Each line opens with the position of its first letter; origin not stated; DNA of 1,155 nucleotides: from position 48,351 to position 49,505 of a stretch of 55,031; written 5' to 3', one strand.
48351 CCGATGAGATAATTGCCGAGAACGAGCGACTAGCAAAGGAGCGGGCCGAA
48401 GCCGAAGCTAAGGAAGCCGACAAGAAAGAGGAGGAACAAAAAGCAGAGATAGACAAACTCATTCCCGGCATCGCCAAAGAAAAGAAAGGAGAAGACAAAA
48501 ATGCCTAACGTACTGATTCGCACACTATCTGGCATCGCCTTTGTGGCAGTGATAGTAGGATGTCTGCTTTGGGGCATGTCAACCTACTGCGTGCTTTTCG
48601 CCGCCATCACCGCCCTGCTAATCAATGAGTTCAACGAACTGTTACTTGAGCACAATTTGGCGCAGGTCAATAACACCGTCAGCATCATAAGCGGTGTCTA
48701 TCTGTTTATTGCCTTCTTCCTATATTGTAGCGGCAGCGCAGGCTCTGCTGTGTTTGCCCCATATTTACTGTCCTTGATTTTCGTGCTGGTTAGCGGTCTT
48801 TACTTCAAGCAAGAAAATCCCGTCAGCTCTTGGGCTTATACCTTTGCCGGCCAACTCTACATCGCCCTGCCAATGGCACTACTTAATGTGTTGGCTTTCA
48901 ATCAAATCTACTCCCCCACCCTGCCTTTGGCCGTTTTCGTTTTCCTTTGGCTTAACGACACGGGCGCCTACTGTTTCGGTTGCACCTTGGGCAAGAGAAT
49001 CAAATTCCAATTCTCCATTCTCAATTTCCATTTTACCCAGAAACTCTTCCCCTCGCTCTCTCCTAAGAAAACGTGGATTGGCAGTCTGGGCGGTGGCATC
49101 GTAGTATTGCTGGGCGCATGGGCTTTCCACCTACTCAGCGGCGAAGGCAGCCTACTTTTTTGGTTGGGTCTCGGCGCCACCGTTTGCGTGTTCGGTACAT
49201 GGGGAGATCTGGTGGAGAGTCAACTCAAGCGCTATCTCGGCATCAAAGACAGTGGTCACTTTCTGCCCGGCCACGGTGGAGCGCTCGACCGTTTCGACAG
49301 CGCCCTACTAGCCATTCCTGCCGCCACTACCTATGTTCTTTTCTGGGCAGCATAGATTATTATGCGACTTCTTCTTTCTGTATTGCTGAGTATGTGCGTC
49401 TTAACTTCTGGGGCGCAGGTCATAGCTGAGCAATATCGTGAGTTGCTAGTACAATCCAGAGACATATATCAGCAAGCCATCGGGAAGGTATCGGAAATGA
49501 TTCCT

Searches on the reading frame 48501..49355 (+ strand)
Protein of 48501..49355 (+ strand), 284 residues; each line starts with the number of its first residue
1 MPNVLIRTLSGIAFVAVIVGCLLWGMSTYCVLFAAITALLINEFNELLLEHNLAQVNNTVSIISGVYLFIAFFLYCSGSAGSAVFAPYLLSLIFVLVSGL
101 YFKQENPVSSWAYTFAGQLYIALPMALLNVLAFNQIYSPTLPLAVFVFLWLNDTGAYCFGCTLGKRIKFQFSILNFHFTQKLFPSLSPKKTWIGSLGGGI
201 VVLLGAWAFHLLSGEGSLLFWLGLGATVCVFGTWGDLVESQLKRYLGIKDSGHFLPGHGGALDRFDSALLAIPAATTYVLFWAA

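Call 86: search_protein_families(library=pfam, proteins=[window:48501-49355:+], max_evalue=0.001)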
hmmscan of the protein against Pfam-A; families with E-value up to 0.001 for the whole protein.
window:48501-49355:+ (284 aa): 1 family
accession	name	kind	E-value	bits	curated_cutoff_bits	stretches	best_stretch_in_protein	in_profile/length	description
PF01148.25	CTP_transf_1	-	2e-41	143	24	1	6-280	2-262/264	Cytidylyltransferase family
